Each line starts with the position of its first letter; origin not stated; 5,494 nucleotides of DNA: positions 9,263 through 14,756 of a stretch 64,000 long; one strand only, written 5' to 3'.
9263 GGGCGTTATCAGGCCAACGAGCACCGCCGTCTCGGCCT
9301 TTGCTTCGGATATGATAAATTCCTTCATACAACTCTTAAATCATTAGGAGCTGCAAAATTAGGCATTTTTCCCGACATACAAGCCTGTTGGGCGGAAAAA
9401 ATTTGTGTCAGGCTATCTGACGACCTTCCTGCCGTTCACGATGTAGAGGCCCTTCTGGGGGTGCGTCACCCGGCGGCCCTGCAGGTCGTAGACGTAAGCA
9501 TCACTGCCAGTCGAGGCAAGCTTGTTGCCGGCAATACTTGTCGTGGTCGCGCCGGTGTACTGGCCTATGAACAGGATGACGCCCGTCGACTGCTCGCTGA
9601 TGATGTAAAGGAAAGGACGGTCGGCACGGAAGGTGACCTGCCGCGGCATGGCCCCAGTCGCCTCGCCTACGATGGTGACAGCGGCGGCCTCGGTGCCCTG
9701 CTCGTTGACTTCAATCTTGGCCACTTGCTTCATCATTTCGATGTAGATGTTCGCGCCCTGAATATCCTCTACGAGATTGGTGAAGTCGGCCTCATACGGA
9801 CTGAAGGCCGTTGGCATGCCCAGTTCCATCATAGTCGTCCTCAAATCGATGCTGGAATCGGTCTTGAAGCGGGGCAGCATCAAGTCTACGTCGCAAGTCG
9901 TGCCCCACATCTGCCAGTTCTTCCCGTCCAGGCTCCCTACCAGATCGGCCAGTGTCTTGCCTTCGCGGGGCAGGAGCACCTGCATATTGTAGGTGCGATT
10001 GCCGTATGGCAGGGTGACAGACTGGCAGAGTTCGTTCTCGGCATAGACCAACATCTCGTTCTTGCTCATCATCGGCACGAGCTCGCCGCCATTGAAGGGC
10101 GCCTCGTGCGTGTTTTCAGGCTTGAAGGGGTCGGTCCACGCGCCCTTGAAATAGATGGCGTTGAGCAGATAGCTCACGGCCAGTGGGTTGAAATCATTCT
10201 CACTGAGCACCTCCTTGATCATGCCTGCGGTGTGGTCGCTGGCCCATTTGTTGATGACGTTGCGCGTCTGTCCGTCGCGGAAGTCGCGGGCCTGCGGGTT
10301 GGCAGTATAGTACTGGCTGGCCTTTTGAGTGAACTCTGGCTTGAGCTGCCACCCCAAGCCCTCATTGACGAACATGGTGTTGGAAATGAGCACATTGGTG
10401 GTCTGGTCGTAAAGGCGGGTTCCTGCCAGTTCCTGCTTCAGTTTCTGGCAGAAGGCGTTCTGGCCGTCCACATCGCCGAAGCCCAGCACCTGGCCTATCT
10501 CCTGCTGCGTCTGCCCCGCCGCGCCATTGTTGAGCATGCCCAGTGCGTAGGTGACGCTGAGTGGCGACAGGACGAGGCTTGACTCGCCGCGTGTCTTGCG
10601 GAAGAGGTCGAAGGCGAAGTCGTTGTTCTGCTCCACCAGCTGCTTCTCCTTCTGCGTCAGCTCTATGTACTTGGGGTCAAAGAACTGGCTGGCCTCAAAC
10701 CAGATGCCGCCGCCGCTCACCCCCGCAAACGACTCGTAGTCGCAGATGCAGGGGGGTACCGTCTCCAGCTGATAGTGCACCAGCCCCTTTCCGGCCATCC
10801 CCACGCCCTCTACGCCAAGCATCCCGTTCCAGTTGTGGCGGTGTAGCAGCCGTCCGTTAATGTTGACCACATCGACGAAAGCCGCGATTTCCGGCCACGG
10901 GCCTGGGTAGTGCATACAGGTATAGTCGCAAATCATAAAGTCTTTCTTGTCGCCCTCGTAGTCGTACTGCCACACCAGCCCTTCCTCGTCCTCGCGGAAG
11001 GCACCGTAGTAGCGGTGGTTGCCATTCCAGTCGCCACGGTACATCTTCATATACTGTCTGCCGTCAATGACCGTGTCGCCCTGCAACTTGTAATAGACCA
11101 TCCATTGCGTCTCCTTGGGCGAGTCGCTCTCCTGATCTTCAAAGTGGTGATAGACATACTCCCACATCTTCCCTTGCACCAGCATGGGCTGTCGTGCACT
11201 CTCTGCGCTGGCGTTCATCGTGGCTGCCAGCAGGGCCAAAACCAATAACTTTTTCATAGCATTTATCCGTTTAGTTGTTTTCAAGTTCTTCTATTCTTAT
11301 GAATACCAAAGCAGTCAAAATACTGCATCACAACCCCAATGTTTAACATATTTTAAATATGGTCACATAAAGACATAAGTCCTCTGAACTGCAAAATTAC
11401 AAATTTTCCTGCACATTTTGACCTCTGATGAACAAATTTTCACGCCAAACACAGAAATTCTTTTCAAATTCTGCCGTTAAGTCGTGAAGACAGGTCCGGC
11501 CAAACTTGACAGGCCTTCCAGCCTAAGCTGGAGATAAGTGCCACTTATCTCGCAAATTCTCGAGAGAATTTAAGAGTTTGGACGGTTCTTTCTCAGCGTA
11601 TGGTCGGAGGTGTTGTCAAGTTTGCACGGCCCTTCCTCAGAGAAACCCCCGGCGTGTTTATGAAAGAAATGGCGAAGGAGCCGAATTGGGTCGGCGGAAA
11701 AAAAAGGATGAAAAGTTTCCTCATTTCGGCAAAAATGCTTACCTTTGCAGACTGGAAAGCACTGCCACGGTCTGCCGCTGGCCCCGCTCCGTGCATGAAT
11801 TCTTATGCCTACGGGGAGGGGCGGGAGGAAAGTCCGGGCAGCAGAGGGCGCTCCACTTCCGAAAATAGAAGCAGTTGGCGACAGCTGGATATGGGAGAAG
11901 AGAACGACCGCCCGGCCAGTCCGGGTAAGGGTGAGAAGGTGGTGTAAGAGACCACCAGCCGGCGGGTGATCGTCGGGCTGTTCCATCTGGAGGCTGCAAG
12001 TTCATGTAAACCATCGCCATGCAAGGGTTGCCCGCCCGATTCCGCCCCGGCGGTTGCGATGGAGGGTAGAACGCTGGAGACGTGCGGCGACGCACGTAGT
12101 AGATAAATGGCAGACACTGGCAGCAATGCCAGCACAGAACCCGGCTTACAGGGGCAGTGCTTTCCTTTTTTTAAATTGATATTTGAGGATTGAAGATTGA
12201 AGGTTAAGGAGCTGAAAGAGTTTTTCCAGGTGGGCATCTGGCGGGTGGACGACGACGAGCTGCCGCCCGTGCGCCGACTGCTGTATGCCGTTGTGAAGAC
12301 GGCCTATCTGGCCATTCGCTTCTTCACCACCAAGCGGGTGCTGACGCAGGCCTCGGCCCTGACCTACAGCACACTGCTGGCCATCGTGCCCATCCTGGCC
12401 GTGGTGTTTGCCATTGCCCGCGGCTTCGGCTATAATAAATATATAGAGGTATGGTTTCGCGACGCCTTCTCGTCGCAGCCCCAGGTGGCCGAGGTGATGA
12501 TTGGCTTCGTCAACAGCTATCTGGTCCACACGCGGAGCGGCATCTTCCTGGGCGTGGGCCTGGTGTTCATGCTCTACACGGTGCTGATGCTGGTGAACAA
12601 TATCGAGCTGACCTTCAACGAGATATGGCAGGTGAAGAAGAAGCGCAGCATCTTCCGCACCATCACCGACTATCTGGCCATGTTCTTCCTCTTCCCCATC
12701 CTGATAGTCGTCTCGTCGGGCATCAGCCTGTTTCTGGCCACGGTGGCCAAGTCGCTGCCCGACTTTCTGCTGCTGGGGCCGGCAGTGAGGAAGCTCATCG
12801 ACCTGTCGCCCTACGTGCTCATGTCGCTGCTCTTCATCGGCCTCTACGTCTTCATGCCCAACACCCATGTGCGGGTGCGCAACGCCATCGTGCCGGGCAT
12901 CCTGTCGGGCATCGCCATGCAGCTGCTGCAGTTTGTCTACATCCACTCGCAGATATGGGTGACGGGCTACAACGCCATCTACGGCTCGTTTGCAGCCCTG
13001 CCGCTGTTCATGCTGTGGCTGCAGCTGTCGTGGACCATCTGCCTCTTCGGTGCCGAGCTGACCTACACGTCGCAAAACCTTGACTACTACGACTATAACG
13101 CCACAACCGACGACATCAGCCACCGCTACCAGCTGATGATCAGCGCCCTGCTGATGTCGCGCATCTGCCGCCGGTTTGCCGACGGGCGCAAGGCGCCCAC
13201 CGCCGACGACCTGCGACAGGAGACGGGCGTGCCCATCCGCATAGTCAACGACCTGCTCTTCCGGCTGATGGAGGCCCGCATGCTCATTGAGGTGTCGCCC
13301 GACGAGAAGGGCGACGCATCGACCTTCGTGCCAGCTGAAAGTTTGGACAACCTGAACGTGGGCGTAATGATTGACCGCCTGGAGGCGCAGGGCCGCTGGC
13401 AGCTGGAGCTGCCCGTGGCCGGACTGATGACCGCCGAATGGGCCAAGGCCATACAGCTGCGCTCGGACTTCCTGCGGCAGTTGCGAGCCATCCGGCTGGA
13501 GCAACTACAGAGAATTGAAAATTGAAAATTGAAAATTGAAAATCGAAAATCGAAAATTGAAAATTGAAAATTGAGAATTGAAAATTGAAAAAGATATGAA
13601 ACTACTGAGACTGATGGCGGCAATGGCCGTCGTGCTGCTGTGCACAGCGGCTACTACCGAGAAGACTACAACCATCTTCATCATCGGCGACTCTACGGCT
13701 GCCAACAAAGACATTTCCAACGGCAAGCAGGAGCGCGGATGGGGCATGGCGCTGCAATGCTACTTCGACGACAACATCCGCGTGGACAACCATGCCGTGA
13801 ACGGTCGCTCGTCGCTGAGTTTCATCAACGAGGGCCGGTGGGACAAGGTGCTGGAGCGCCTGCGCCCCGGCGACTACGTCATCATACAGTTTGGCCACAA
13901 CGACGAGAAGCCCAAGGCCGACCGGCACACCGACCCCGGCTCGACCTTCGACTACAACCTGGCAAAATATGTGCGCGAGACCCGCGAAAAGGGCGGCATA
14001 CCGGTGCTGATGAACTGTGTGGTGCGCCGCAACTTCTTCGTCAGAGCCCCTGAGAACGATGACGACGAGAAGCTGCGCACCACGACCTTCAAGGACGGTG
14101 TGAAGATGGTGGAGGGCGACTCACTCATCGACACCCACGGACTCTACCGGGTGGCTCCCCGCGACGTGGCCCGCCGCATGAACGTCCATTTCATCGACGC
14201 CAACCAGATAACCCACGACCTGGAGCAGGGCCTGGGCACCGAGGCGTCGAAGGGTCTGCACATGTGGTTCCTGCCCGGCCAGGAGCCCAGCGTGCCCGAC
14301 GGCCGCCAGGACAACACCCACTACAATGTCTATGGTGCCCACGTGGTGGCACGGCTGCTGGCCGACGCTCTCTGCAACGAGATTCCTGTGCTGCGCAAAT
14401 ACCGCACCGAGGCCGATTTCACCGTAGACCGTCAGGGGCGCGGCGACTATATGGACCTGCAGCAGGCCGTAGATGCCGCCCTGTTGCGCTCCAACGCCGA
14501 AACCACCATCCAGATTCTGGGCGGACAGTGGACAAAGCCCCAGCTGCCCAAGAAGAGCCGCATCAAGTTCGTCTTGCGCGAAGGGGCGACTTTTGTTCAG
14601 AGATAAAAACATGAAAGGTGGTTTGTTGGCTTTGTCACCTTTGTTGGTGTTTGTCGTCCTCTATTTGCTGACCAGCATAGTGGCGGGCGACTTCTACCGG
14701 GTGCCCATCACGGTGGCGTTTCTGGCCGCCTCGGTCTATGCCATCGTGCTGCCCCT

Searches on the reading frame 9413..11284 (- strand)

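Call 63: search_protein_families(library=pfam, proteins=[window:9413-11284:-])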
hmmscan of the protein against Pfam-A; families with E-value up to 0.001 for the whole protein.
window:9413-11284:- (623 aa): 1 family
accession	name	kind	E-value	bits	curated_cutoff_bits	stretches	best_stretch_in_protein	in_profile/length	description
PF00079.25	Serpin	-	1.1e-91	308.2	27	1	219-576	2-367/370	Serpin (serine protease inhibitor)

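Call 71: search_protein_families(library=ncbifam, proteins=[window:9413-11284:-], max_evalue=0.01)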
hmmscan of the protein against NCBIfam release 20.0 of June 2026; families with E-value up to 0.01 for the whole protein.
window:9413-11284:- (623 aa): 0 families

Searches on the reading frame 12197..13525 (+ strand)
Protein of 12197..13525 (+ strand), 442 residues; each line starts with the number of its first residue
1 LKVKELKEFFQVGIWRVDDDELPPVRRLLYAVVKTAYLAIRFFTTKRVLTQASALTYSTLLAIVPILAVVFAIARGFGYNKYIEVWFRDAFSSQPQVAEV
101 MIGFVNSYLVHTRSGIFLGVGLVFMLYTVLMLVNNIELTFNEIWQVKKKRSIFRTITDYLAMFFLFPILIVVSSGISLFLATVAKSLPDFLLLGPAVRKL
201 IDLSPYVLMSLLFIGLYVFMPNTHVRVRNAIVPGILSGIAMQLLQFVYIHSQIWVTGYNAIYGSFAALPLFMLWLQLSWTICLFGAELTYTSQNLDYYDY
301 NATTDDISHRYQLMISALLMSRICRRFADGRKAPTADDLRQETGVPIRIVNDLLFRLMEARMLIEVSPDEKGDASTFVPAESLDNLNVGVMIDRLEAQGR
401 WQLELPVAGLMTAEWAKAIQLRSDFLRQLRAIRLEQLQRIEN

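Call 63: search_protein_families(library=pfam, proteins=[window:12197-13525:+])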
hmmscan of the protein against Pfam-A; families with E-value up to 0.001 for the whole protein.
window:12197-13525:+ (442 aa): 1 family
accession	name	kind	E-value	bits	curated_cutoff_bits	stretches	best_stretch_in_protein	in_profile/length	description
PF03631.20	Virul_fac_BrkB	-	1e-48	166.7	33.7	1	46-294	3-257/259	Virulence factor BrkB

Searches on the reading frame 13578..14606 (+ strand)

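Call 64: search_protein_families(library=pfam, proteins=[window:13578-14606:+])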
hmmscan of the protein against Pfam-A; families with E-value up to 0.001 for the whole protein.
window:13578-14606:+ (342 aa): 2 families
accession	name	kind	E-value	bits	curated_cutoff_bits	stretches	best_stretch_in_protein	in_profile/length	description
PF13472.12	Lipase_GDSL_2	-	5.9e-17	63.2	32.9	1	36-229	2-151/178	GDSL-like Lipase/Acylhydrolase family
PF00657.28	Lipase_GDSL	-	4.7e-11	43.7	23.6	1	33-260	1-207/208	GDSL-like Lipase/Acylhydrolase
